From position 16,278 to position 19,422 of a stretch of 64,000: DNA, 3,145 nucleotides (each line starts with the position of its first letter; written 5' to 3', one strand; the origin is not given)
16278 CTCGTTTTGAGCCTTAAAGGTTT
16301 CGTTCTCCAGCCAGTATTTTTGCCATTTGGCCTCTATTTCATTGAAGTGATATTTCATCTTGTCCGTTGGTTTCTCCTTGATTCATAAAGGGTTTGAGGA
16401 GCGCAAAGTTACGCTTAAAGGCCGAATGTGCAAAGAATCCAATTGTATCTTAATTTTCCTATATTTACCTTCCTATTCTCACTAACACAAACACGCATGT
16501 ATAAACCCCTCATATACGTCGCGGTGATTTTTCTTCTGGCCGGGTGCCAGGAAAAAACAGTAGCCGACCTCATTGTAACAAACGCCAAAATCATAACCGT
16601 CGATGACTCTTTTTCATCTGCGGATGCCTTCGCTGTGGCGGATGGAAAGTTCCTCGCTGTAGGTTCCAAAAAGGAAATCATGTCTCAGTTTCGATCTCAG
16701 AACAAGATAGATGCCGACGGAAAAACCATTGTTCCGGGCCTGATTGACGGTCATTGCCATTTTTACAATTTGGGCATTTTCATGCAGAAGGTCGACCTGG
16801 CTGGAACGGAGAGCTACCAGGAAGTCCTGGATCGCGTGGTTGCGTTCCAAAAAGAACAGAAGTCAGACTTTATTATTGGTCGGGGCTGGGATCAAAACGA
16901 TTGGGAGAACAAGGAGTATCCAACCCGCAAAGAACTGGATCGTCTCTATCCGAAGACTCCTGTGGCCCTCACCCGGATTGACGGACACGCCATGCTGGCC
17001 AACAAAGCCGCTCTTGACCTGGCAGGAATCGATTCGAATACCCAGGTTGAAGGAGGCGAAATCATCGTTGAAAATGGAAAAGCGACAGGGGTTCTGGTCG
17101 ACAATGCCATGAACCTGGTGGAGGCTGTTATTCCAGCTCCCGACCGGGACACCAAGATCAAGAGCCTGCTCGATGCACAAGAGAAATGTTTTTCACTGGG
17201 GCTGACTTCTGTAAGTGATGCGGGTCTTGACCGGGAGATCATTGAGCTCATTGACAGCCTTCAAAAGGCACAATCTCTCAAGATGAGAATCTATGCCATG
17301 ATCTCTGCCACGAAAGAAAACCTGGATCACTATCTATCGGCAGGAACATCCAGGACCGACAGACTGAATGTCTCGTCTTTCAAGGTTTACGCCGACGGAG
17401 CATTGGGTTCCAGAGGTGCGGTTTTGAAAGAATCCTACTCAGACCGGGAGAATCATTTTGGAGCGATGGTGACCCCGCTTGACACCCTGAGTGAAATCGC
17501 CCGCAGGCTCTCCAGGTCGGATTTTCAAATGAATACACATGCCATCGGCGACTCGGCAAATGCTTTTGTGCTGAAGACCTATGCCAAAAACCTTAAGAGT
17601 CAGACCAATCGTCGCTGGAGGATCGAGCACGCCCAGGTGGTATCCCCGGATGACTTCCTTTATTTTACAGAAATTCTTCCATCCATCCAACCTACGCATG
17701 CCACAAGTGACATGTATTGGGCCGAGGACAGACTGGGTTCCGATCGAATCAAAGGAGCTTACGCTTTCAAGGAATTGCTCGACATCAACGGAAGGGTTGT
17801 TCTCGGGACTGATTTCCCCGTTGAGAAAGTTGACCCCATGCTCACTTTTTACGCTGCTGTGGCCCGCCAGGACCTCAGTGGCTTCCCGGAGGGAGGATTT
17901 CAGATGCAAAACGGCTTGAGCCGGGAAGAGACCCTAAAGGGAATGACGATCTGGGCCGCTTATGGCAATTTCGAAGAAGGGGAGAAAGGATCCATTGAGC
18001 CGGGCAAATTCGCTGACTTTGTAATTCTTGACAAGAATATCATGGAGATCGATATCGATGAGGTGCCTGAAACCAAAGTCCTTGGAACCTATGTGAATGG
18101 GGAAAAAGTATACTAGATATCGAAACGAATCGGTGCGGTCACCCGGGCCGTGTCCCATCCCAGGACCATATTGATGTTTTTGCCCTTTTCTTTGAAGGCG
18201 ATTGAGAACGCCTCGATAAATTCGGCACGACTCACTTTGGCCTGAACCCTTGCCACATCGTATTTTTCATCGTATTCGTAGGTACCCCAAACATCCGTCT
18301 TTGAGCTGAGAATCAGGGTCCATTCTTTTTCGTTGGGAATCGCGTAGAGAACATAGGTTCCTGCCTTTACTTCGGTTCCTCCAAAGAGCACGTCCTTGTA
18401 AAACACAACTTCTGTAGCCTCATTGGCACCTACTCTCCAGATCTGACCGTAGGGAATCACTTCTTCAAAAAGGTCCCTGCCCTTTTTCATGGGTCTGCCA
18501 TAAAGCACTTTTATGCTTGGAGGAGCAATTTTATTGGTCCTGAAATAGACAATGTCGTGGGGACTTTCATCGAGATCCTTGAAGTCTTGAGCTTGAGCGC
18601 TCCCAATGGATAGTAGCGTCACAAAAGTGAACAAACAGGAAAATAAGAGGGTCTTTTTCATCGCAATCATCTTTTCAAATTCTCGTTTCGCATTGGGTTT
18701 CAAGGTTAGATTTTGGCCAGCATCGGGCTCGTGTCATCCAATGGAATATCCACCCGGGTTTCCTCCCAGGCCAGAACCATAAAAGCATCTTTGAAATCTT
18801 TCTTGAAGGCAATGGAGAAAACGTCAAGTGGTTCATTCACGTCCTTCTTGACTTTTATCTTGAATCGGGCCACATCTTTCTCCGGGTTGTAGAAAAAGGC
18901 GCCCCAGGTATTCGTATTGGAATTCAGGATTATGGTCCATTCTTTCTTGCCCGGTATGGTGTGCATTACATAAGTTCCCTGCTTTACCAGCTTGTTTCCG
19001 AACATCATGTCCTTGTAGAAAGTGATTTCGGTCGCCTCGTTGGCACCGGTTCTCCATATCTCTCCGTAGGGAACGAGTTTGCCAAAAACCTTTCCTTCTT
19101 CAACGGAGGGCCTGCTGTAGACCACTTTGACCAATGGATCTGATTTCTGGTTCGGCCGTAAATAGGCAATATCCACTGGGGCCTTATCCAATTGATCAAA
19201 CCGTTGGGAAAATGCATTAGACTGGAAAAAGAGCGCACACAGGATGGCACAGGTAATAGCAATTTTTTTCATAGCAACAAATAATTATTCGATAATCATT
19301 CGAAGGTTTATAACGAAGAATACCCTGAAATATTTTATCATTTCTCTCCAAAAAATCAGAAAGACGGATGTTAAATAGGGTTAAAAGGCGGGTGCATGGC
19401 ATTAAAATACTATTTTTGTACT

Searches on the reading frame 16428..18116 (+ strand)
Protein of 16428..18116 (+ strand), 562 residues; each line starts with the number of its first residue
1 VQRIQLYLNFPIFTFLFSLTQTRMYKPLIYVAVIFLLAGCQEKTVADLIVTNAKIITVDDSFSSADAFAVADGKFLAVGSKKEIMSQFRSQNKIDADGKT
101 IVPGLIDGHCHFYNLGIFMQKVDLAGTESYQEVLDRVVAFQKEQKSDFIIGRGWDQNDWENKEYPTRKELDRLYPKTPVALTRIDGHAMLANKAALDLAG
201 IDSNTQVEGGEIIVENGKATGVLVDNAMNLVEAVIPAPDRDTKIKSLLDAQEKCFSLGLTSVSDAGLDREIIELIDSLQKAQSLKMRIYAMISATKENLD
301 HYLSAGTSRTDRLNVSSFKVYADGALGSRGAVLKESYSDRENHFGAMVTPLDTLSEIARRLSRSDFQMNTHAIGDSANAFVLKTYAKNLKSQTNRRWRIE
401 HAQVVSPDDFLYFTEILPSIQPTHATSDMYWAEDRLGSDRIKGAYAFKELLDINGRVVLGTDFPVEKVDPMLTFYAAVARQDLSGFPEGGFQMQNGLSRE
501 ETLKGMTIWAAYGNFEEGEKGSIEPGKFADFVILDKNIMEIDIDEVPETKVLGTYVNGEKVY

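Call 7: search_protein_families(library=pfam, proteins=[window:16428-18116:+])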
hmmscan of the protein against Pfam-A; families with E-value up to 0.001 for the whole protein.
window:16428-18116:+ (562 aa): 2 families
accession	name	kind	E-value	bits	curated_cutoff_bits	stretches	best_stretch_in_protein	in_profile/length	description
PF07969.17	Amidohydro_3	-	7.5e-91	306.4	29.7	1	94-562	3-472/472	Amidohydrolase family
PF01979.26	Amidohydro_1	-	1.8e-10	41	25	1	258-561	49-345/345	Amidohydrolase family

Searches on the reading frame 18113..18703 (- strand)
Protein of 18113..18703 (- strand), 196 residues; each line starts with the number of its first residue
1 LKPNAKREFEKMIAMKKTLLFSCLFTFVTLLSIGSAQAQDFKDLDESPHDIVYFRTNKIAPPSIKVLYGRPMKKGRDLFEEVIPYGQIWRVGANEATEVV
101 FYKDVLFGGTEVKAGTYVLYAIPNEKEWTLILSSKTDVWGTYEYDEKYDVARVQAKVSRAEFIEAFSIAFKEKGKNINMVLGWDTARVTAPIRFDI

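Call 7: search_protein_families(library=pfam, proteins=[window:18113-18703:-])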
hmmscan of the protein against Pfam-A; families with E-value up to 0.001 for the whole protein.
window:18113-18703:- (196 aa): 1 family
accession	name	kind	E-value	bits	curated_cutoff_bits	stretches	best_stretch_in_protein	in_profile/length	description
PF11138.13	DUF2911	-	1.2e-45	155.4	27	1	58-192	9-145/145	Protein of unknown function (DUF2911)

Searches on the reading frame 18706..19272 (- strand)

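Call 7: search_protein_families(library=pfam, proteins=[window:18706-19272:-])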
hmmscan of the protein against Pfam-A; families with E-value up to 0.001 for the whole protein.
window:18706-19272:- (188 aa): 1 family
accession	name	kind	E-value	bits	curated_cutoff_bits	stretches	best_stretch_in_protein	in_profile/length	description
PF11138.13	DUF2911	-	4.7e-46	156.7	27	1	47-177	14-144/145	Protein of unknown function (DUF2911)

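Call 29: search_protein_families(library=ncbifam, proteins=[window:18706-19272:-], max_evalue=0.00001)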
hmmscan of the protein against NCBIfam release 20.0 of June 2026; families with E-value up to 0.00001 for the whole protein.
window:18706-19272:- (188 aa): 0 families
